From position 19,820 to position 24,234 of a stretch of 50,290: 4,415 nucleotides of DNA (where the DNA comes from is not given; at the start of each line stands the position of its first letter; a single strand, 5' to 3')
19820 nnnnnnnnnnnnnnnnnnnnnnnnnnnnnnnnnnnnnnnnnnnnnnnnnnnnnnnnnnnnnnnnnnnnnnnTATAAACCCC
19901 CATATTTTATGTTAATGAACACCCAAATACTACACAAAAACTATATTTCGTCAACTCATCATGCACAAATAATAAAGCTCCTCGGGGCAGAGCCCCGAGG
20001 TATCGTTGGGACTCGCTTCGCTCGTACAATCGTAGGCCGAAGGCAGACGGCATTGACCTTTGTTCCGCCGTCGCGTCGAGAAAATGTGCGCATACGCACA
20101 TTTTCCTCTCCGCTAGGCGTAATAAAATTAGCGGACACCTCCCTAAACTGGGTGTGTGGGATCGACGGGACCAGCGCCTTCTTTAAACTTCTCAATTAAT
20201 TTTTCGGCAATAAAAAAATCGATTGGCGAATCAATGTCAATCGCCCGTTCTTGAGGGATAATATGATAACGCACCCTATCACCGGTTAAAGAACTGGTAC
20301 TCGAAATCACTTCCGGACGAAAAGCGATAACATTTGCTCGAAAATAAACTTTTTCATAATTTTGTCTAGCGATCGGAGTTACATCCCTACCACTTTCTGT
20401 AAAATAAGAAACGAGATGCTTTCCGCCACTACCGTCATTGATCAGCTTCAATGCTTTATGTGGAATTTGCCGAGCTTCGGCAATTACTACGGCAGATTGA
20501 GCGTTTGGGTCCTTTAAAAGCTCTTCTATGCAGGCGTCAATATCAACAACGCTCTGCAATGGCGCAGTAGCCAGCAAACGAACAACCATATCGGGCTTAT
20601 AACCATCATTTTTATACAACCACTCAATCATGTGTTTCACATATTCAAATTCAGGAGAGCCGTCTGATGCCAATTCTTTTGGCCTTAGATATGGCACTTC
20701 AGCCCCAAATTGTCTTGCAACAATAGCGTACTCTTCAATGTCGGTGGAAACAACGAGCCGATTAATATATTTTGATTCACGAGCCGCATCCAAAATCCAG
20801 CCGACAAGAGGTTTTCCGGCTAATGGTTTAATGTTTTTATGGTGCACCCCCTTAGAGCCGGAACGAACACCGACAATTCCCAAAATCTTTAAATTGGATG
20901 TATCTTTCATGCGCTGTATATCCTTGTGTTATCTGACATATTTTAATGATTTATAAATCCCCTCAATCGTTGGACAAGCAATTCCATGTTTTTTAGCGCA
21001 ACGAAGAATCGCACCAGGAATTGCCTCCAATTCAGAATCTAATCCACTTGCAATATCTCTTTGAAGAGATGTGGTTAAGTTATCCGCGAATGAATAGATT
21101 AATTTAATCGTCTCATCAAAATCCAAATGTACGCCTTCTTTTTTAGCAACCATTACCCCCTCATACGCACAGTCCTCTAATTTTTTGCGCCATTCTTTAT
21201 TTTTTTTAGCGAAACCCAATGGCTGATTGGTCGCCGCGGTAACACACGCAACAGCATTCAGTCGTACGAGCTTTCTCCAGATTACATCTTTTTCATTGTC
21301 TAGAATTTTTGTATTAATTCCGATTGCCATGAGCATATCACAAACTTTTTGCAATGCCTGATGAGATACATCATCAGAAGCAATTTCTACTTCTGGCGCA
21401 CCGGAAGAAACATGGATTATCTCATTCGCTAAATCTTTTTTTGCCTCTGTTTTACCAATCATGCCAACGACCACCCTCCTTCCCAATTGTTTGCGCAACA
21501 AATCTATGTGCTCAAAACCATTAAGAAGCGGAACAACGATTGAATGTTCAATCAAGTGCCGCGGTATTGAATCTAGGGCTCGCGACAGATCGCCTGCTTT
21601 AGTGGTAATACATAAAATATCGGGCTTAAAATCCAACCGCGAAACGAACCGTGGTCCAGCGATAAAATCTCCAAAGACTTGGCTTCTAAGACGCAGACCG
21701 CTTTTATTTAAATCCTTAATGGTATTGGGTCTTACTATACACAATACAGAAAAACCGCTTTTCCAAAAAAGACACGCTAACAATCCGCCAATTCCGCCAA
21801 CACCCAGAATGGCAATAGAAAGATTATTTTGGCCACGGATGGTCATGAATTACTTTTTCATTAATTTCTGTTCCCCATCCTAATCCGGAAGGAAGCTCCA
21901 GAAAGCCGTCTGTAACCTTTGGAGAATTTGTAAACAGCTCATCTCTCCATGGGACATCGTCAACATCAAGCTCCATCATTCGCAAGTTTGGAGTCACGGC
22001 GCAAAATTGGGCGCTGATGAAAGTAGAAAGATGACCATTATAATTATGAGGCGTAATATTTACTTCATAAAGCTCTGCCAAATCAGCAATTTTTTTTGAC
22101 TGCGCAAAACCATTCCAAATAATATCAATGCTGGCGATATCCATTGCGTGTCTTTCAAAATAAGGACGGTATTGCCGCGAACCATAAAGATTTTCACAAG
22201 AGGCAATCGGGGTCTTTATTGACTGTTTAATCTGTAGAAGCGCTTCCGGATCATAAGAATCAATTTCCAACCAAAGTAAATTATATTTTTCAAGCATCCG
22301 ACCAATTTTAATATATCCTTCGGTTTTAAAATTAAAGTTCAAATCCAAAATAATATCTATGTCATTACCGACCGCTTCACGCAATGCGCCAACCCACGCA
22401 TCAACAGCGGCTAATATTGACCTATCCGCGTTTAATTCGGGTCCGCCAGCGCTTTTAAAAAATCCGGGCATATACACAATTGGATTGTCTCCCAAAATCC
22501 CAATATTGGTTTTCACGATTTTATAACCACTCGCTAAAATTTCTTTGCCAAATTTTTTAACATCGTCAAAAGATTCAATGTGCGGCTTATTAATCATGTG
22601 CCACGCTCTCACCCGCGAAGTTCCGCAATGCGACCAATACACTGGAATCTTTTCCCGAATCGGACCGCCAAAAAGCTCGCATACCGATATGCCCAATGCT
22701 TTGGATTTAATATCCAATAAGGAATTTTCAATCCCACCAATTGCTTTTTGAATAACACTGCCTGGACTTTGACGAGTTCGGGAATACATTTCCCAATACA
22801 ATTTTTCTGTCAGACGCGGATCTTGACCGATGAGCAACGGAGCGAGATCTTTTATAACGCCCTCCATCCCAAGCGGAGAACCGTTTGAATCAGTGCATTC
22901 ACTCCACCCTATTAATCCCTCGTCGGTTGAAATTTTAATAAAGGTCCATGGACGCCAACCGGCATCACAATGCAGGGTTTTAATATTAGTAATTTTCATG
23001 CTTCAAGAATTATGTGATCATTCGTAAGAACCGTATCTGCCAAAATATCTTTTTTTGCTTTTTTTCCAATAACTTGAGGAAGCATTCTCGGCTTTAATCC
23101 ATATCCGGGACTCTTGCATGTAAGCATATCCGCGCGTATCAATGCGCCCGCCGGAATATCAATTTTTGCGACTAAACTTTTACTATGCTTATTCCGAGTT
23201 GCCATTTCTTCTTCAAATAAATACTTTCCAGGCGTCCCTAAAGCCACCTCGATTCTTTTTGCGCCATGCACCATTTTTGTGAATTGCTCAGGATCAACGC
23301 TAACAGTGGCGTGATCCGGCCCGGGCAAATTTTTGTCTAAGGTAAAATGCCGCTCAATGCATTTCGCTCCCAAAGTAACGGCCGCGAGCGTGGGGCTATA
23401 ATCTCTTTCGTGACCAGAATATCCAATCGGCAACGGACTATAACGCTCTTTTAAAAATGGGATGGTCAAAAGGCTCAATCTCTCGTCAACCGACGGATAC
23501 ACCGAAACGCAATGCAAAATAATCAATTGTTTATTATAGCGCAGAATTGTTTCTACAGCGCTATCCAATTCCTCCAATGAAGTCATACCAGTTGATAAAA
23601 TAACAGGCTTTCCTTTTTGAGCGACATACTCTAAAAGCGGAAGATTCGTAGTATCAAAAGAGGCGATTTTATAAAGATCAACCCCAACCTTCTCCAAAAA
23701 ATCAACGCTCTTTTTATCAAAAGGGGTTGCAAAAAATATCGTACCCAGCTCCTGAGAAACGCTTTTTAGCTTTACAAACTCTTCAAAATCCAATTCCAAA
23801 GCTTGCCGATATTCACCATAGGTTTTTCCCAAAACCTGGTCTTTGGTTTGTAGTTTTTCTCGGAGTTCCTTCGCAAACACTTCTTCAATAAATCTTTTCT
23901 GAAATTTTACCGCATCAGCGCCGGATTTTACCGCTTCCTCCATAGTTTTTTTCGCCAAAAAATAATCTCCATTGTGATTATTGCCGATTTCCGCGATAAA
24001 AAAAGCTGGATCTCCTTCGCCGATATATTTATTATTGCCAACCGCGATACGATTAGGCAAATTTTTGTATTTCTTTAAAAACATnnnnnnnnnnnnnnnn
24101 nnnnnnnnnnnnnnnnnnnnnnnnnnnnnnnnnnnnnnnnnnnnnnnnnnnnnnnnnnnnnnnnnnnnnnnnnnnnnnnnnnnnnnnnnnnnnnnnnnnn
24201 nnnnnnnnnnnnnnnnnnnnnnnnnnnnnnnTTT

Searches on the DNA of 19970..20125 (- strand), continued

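Call 82: search_with_rna_model(model_id=R1, sources=[L115, L116, L117, L118], max_evalue=1)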
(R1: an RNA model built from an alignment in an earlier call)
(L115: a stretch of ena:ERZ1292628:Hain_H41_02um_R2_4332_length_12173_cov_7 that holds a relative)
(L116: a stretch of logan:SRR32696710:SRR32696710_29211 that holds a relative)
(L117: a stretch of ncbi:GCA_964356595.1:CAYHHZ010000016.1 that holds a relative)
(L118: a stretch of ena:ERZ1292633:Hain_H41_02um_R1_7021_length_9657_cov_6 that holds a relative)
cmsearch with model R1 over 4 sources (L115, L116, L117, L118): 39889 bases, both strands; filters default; matches with E-value up to 1: 0.
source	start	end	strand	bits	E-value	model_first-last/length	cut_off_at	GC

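Call 90: search_with_rna_model(model_id=R1, sources=[L119], max_evalue=1, show_alignments=1)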
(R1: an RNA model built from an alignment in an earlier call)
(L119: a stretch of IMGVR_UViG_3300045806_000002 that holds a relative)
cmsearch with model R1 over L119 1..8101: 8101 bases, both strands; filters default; matches with E-value up to 1: 1.
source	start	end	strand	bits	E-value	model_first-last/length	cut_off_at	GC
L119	1268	1317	+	17.1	0.001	99-149/159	no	0.6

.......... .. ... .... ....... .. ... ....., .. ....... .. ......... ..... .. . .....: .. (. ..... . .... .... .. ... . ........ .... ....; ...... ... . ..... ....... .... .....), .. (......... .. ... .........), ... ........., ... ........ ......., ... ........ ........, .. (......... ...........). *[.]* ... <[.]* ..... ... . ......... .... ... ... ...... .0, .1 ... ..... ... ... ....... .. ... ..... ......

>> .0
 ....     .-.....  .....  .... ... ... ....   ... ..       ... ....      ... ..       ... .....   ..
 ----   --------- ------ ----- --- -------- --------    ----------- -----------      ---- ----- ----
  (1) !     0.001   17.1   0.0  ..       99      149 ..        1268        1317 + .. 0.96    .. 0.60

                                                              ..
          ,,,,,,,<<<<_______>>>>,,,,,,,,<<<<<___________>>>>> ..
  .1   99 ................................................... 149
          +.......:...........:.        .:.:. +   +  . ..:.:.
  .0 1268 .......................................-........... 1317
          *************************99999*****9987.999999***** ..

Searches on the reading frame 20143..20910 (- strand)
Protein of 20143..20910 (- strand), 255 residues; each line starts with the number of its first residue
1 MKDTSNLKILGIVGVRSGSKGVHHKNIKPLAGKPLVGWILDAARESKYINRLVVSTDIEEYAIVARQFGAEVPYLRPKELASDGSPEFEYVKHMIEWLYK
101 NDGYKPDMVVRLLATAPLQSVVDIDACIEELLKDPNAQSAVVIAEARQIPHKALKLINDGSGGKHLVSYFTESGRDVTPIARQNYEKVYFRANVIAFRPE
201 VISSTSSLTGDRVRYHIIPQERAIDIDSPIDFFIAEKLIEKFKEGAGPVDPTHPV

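Call 13: search_protein_families(library=pfam, proteins=[window:20143-20910:-])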
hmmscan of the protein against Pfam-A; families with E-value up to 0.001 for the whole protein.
window:20143-20910:- (255 aa): 1 family
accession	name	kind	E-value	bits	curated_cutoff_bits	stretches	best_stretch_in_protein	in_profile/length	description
PF02348.25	CTP_transf_3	-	3.1e-22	79.9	22.6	1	11-200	2-185/217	Cytidylyltransferase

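Call 54: find_encoding_contigs(protein=window:20143-20910:-, flank=8000, max_places=10)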
Protein window:20143-20910:- (255 aa): 5 contigs read that carry it; 5 places shown.
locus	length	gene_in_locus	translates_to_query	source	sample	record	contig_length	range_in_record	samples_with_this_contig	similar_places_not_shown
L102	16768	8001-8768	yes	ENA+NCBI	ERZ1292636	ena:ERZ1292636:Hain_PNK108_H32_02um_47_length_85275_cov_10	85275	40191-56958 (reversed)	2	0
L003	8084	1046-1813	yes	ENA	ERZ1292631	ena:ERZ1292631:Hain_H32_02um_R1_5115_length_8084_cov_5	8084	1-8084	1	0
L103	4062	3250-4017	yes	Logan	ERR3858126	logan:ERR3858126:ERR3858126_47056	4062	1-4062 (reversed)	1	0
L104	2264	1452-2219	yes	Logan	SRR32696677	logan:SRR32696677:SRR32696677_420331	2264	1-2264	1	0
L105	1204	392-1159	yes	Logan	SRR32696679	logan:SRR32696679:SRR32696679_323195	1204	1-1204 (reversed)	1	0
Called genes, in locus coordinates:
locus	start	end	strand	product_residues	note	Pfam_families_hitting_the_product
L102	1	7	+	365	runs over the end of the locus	PF13579:Glyco_trans_4_4 (weak), PF13439:Glyco_transf_4, PF20706:GT4-conflict, PF00534:Glycos_transf_1, PF13692:Glyco_trans_1_4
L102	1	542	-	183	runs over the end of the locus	PF08241:Methyltransf_11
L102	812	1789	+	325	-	PF01370:Epimerase, PF04321:RmlD_sub_bind, PF16363:GDP_Man_Dehyd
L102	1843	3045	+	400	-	PF13439:Glyco_transf_4, PF20706:GT4-conflict, PF00534:Glycos_transf_1, PF13692:Glyco_trans_1_4, PF13524:Glyco_trans_1_2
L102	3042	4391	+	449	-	PF04464:Glyphos_transf (weak)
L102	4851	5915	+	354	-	PF03102:NeuB, PF08666:SAF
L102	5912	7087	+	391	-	PF02746:MR_MLE_N, PF13378:MR_MLE_C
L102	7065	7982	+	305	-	PF02558:ApbA, PF08546:ApbA_C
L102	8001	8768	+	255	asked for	PF02348:CTP_transf_3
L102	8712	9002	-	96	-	-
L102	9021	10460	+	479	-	PF00171:Aldedh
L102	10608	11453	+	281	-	PF00106:adh_short, PF01370:Epimerase (weak), PF08659:KR, PF13561:adh_short_C2, PF00106:adh_short (weak)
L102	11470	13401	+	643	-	PF00456:Transketolase_N, PF13292:DXP_synthase_N (weak), PF09364:XFP_N (weak), PF02779:Transket_pyr, PF02780:Transketolase_C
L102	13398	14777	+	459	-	PF04464:Glyphos_transf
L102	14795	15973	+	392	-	PF02350:Epimerase_2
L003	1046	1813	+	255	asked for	PF02348:CTP_transf_3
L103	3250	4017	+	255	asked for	PF02348:CTP_transf_3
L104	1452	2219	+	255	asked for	PF02348:CTP_transf_3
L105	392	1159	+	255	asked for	PF02348:CTP_transf_3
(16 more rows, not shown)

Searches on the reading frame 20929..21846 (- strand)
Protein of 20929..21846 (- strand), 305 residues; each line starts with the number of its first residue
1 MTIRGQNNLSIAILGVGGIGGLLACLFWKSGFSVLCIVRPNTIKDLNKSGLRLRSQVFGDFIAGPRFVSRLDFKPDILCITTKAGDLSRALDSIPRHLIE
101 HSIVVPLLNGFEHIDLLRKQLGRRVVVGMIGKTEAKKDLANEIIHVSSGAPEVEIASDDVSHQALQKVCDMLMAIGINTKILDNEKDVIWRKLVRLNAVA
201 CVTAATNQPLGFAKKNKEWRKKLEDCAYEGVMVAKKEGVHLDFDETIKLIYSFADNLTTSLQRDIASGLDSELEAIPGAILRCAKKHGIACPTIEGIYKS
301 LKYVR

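Call 13: search_protein_families(library=pfam, proteins=[window:20929-21846:-])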
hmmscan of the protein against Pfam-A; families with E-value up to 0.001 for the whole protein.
window:20929-21846:- (305 aa): 2 families
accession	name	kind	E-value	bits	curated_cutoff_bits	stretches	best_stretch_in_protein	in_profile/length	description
PF02558.23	ApbA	-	6.5e-23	81.4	22.2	1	11-150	1-142/150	Ketopantoate reductase PanE/ApbA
PF08546.17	ApbA_C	-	1.3e-19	71.2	22.7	1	187-302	4-122/125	Ketopantoate reductase PanE/ApbA C terminal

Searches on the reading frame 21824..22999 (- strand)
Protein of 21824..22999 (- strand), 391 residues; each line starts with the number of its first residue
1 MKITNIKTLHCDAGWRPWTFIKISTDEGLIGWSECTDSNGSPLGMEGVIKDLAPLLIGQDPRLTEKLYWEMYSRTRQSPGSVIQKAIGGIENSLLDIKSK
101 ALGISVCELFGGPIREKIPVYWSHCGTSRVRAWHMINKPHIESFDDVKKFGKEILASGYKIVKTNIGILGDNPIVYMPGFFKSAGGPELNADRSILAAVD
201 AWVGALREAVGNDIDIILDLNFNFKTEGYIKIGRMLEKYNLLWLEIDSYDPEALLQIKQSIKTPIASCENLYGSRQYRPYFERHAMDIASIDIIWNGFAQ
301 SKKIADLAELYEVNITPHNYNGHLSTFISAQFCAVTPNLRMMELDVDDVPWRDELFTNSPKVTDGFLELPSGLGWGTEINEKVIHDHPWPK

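Call 13: search_protein_families(library=pfam, proteins=[window:21824-22999:-])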
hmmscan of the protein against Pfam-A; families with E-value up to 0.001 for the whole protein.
window:21824-22999:- (391 aa): 2 families
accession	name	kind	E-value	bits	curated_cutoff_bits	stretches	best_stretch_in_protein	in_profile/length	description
PF13378.12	MR_MLE_C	-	6.6e-41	140.8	29.4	1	156-382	11-218/219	Enolase C-terminal domain-like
PF02746.21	MR_MLE_N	-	1.9e-15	57.6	22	1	18-111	28-117/117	Mandelate racemase / muconate lactonizing enzyme, N-terminal domain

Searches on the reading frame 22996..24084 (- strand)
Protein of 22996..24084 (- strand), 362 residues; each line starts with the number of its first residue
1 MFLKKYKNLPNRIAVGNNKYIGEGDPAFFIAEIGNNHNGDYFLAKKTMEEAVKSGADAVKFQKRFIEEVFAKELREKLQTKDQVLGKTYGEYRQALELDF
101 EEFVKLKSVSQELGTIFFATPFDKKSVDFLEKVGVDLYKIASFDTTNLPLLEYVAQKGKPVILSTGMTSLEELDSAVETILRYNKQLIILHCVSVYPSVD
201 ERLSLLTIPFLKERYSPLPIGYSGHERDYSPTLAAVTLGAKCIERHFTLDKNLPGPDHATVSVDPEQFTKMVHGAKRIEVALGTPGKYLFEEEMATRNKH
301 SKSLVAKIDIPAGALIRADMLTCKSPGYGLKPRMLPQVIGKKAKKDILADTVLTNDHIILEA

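Call 13: search_protein_families(library=pfam, proteins=[window:22996-24084:-])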
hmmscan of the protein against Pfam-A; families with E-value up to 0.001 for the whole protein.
window:22996-24084:- (362 aa): 2 families
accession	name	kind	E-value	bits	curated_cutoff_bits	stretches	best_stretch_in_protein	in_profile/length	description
PF03102.20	NeuB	-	1e-77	261.3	22.1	1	48-284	2-238/241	NeuB family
PF08666.17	SAF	-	5e-11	43.4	21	1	303-358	3-62/63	SAF domain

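Call 55: find_encoding_contigs(protein=window:22996-24060:-, flank=8000, max_places=10)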
Protein window:22996-24060:- (354 aa): 1 contig read that carries it; 1 place shown.
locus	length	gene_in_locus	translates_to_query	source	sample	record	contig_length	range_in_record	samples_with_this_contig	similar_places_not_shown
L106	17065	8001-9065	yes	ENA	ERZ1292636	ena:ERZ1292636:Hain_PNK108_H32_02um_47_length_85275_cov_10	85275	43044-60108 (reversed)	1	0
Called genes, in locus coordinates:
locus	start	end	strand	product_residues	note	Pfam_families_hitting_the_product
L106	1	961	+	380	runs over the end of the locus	PF00534:Glycos_transf_1, PF13524:Glyco_trans_1_2 (weak), PF13692:Glyco_trans_1_4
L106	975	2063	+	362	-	PF13439:Glyco_transf_4, PF13579:Glyco_trans_4_4 (weak), PF20706:GT4-conflict, PF00534:Glycos_transf_1, PF13692:Glyco_trans_1_4, PF13524:Glyco_trans_1_2 (weak)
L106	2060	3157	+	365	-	PF13579:Glyco_trans_4_4 (weak), PF13439:Glyco_transf_4, PF20706:GT4-conflict, PF00534:Glycos_transf_1, PF13692:Glyco_trans_1_4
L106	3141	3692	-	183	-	PF08241:Methyltransf_11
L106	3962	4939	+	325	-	PF01370:Epimerase, PF04321:RmlD_sub_bind, PF16363:GDP_Man_Dehyd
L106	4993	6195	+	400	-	PF13439:Glyco_transf_4, PF20706:GT4-conflict, PF00534:Glycos_transf_1, PF13692:Glyco_trans_1_4, PF13524:Glyco_trans_1_2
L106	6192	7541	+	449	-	PF04464:Glyphos_transf (weak)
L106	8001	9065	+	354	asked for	PF03102:NeuB, PF08666:SAF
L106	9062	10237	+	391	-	PF02746:MR_MLE_N, PF13378:MR_MLE_C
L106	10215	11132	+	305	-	PF02558:ApbA, PF08546:ApbA_C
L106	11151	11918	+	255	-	PF02348:CTP_transf_3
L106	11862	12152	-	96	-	-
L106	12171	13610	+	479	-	PF00171:Aldedh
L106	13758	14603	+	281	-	PF00106:adh_short, PF01370:Epimerase (weak), PF08659:KR, PF13561:adh_short_C2, PF00106:adh_short (weak)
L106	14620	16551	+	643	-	PF00456:Transketolase_N, PF13292:DXP_synthase_N (weak), PF09364:XFP_N (weak), PF02779:Transket_pyr, PF02780:Transketolase_C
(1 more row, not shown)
